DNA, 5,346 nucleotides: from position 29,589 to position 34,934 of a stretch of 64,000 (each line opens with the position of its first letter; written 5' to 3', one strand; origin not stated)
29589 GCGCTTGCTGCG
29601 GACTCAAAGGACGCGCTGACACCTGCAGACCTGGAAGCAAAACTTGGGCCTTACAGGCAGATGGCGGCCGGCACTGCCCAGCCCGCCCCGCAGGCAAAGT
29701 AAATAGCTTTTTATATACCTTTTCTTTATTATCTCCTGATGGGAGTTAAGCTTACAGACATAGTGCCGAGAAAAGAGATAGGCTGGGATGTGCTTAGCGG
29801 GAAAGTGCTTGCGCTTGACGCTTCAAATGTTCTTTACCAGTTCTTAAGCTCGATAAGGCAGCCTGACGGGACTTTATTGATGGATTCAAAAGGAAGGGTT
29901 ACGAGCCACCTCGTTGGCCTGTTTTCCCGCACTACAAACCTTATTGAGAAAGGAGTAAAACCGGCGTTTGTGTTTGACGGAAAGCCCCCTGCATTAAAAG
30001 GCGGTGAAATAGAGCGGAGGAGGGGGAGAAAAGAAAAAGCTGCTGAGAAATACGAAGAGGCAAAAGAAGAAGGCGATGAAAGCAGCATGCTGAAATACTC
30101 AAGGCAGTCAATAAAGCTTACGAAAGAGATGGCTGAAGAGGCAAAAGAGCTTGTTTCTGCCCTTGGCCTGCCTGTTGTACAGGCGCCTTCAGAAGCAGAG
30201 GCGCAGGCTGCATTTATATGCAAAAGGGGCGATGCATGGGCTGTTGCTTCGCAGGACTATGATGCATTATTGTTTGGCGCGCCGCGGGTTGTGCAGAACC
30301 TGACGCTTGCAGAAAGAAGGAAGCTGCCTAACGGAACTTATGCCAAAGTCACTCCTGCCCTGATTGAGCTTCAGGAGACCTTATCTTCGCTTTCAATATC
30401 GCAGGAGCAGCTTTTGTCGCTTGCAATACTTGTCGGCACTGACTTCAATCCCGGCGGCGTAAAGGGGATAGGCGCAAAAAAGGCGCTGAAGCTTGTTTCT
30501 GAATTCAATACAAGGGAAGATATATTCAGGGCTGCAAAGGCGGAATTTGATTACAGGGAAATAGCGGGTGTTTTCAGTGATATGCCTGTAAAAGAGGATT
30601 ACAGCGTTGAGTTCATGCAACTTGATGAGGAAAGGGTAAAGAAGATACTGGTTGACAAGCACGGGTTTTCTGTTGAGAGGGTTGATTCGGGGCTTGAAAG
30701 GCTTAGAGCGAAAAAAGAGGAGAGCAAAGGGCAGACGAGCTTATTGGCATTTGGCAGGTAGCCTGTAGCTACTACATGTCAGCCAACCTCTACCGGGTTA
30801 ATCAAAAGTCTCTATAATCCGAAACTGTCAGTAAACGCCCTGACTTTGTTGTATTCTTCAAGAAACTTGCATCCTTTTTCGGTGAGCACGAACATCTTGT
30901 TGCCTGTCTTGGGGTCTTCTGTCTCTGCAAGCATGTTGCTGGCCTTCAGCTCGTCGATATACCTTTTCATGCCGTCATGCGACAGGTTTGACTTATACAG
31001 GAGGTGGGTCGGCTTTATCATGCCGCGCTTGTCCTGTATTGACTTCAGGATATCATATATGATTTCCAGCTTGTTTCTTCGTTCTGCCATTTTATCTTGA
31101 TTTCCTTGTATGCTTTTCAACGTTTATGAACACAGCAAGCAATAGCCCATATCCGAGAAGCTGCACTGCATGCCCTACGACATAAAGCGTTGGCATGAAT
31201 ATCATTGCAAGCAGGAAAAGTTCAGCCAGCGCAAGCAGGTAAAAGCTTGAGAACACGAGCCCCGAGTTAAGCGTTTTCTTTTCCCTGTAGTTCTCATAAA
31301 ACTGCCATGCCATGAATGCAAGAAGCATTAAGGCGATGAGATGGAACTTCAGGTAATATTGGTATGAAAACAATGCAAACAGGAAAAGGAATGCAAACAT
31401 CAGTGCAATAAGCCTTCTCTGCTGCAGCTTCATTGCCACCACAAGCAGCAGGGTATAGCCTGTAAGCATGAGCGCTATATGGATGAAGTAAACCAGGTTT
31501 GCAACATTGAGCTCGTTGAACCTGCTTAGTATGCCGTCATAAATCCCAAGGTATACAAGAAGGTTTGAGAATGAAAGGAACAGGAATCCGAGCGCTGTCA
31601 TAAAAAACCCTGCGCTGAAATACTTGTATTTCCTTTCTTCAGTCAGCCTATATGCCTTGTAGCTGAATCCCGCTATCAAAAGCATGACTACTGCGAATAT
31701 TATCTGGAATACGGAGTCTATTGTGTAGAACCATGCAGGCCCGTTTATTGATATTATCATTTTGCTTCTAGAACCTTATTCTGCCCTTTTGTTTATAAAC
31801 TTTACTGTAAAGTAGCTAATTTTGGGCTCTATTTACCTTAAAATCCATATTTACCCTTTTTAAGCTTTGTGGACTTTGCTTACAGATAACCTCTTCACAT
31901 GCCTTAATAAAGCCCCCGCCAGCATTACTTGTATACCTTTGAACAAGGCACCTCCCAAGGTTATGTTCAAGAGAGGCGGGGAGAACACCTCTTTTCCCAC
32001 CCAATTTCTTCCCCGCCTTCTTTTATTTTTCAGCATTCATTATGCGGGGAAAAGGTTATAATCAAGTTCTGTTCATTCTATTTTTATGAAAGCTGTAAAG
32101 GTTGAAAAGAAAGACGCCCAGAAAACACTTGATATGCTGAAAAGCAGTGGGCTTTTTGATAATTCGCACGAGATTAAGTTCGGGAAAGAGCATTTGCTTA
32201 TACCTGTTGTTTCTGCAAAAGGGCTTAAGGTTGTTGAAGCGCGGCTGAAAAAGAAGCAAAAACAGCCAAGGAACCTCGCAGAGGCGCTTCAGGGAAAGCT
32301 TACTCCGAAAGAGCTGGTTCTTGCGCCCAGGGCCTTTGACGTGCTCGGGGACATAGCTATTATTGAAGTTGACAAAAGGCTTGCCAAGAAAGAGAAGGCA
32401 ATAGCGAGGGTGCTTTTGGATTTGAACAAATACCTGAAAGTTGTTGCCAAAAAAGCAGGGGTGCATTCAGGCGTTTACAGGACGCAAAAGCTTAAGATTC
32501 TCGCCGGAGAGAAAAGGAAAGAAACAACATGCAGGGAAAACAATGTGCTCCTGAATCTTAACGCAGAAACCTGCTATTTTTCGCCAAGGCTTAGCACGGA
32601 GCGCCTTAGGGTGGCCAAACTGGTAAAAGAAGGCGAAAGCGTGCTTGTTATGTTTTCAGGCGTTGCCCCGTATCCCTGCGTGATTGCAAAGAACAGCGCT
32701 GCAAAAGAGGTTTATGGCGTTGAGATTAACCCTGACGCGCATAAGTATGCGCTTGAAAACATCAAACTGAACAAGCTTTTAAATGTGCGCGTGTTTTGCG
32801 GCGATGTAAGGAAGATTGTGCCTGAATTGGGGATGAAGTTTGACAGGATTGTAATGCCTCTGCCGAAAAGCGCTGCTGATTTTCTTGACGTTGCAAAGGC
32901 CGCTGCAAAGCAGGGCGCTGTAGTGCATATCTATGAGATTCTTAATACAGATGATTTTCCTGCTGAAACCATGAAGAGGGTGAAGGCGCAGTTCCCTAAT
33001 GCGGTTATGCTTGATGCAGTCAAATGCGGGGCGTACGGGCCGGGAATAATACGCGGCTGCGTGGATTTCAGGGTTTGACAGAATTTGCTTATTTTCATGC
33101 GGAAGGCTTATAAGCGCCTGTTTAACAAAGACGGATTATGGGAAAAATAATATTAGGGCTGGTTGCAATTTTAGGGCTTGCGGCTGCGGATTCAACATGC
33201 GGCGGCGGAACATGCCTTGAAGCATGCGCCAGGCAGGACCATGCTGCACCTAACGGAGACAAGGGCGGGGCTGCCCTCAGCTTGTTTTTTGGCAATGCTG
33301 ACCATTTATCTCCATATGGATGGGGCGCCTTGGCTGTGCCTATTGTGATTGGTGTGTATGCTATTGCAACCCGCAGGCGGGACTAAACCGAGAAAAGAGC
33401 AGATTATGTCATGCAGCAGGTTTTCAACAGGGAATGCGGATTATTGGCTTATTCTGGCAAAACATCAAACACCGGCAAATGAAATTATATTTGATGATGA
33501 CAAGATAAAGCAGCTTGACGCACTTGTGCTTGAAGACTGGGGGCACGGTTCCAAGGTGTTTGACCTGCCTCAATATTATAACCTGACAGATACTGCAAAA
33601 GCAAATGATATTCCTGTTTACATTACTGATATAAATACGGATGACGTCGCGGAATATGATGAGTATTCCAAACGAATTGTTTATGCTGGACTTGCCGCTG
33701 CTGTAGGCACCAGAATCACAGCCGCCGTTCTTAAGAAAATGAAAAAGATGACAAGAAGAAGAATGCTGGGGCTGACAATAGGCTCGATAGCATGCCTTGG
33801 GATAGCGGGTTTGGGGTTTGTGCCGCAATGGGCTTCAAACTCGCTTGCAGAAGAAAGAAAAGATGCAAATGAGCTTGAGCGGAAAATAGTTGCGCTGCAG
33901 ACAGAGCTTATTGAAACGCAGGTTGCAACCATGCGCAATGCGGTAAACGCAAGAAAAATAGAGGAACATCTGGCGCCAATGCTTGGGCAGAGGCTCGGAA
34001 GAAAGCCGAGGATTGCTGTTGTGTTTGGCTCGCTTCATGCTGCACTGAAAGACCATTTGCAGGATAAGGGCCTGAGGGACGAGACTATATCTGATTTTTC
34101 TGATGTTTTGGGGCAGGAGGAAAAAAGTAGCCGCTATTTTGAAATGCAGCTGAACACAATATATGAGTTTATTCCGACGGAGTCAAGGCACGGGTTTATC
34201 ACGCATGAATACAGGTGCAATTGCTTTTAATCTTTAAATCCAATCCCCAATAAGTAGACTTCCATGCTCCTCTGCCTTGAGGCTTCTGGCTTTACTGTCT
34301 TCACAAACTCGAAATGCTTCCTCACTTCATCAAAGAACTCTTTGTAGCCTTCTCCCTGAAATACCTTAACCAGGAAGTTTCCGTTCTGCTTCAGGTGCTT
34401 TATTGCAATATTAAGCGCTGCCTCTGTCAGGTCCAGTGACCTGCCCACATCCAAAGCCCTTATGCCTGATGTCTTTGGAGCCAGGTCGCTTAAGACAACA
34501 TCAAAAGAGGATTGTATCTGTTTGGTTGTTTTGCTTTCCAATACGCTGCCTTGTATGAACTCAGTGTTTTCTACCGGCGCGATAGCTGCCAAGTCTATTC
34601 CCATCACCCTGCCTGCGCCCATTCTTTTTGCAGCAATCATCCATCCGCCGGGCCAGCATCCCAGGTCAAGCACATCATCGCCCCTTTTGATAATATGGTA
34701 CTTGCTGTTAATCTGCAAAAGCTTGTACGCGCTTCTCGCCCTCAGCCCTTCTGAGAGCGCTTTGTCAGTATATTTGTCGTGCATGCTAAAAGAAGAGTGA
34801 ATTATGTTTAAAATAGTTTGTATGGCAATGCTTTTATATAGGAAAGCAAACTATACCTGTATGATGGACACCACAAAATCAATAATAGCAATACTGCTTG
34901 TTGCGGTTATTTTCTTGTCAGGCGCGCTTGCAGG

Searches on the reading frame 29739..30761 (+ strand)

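Call 54: search_protein_families(library=pfam, proteins=[window:29739-30761:+], max_evalue=0.001)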
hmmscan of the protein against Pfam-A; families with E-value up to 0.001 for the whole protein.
window:29739-30761:+ (340 aa): 4 families
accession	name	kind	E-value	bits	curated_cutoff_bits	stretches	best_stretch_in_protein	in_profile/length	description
PF00867.23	XPG_I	-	2.2e-27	95.7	24.9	1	143-235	1-89/89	XPG I-region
PF00752.23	XPG_N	-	3e-19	69.8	22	1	17-100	22-100/101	XPG N-terminal domain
PF01367.25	5_3_exonuc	-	8.5e-05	23.4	40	1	222-267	3-49/97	5'-3' exonuclease, C-terminal SAM fold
PF14520.12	HHH_5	-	0.0003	21.7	27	1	240-269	6-36/57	Helix-hairpin-helix domain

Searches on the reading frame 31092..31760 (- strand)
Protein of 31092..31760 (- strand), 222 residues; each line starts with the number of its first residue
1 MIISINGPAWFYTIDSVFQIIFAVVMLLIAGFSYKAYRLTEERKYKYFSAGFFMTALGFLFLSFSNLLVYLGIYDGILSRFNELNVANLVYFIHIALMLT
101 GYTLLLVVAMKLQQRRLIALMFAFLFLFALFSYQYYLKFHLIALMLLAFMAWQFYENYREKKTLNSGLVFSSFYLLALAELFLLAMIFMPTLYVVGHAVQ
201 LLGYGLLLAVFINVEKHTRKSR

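Call 55: search_protein_families(library=pfam, proteins=[window:31092-31760:-], max_evalue=0.001)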
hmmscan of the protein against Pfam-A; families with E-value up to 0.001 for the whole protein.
window:31092-31760:- (222 aa): 1 family
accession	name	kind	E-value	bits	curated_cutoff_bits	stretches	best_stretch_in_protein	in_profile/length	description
PF24365.1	DUF7521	-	1.4e-05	25.8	27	1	18-78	4-64/82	Family of unknown function (DUF7521)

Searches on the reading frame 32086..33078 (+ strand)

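Call 54: search_protein_families(library=pfam, proteins=[window:32086-33078:+], max_evalue=0.001)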
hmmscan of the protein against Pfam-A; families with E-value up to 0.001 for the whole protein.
window:32086-33078:+ (330 aa): 6 families
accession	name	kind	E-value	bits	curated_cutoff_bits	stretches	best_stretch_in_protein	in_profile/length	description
PF02475.24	TRM5-TYW2_MTfase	-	9.2e-42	143.2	28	1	147-300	1-153/164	TRM5/TYW2 methyltransferase domain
PF25133.1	TYW2_N_2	-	9e-18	64.6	27.7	1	64-143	1-78/79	TYW2 N-terminal domain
PF18093.7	Trm5_N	-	9.3e-08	32.2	22.7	1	3-42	1-40/47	tRNA methyltransferase 5 N-terminal domain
PF13649.12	Methyltransf_25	-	0.00025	22.1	27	1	201-257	16-70/97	Methyltransferase domain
PF13847.12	Methyltransf_31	-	0.0005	20.2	27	0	204-258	26-81/145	Methyltransferase domain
PF02390.23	Methyltransf_4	-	0.00086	19.3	24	0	199-247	18-66/173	Putative methyltransferase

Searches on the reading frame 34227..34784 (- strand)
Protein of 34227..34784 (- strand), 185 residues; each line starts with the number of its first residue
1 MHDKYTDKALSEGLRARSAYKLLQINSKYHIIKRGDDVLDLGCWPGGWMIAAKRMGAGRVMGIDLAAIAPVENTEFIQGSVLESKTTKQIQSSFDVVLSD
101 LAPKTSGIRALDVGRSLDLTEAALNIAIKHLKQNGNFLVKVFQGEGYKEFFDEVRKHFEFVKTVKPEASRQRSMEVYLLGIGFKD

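Call 28: search_protein_families(library=pfam, proteins=[window:34227-34784:-], max_evalue=0.0001)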
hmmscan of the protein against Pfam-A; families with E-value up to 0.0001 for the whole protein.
window:34227-34784:- (185 aa): 4 families
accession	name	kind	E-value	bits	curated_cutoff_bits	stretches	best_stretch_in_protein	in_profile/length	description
PF01728.25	FtsJ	-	1.1e-50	172.5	24.1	1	15-183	2-181/181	FtsJ-like methyltransferase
PF13847.12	Methyltransf_31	-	3.6e-08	33.7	27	1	33-162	2-130/145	Methyltransferase domain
PF13489.12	Methyltransf_23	-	1.8e-06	28.3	27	1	29-144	19-121/164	Methyltransferase domain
PF13649.12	Methyltransf_25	-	1.6e-05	25.9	27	0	38-99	1-70/97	Methyltransferase domain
